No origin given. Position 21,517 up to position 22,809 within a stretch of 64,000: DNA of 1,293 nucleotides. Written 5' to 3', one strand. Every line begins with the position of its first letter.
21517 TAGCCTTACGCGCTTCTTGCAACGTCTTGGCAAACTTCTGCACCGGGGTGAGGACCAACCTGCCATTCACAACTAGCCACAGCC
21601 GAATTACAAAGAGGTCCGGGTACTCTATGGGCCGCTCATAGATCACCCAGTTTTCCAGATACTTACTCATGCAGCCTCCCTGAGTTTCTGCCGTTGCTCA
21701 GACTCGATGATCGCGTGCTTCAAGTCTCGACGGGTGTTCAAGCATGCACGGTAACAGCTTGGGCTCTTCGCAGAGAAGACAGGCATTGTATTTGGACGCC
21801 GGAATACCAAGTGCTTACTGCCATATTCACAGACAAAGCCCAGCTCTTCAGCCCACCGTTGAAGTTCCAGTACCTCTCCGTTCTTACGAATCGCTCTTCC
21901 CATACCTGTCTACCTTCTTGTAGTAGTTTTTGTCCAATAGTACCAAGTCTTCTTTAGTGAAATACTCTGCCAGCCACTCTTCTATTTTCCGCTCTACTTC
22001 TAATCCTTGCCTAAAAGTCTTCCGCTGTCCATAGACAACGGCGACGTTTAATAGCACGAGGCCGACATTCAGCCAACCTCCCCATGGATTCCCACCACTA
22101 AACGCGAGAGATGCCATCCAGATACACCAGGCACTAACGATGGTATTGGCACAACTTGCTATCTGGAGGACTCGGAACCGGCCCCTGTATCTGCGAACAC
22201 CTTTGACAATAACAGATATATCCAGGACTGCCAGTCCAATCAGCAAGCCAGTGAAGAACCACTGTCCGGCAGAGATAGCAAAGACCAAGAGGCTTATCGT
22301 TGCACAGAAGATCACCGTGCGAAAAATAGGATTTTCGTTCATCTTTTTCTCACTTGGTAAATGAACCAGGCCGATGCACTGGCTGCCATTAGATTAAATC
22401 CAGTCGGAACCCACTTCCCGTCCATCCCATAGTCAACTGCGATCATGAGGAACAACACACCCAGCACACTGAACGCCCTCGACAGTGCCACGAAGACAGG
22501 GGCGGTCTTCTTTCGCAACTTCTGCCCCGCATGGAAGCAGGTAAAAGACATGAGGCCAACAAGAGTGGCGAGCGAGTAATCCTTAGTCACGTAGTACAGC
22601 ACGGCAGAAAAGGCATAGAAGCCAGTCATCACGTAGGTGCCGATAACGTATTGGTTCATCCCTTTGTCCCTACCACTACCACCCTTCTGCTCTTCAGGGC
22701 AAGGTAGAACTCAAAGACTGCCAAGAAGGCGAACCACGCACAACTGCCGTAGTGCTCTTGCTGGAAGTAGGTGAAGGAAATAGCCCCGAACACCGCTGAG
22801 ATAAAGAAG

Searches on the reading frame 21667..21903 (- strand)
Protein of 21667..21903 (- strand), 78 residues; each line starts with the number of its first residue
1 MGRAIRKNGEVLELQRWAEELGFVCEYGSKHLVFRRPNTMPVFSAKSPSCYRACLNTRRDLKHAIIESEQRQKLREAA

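Call 49: search_protein_families(library=pfam, max_evalue=0.01, proteins=[window:21667-21903:-])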
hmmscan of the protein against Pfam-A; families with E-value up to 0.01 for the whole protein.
window:21667-21903:- (78 aa): 0 families

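Call 108: search_protein_families(library=padloc, max_evalue=0.001, proteins=[window:21667-21903:-])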
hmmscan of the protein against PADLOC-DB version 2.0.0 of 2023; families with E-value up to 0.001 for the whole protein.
window:21667-21903:- (78 aa): 1 family
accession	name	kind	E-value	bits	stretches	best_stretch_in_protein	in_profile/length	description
PDLC02910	HicA-like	-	1.4e-06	26.1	1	22-63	20-60/61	-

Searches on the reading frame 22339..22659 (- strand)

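Call 49: search_protein_families(library=pfam, max_evalue=0.01, proteins=[window:22339-22659:-])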
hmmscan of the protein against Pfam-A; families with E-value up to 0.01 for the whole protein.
window:22339-22659:- (106 aa): 1 family
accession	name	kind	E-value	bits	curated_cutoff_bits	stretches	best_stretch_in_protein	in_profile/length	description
PF10101.14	DUF2339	-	0.009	15.3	33.6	1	10-99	226-316/659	Predicted membrane protein (DUF2339)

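Call 108: search_protein_families(library=padloc, max_evalue=0.001, proteins=[window:22339-22659:-])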
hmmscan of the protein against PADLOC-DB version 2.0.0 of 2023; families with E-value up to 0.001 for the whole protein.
window:22339-22659:- (106 aa): 0 families
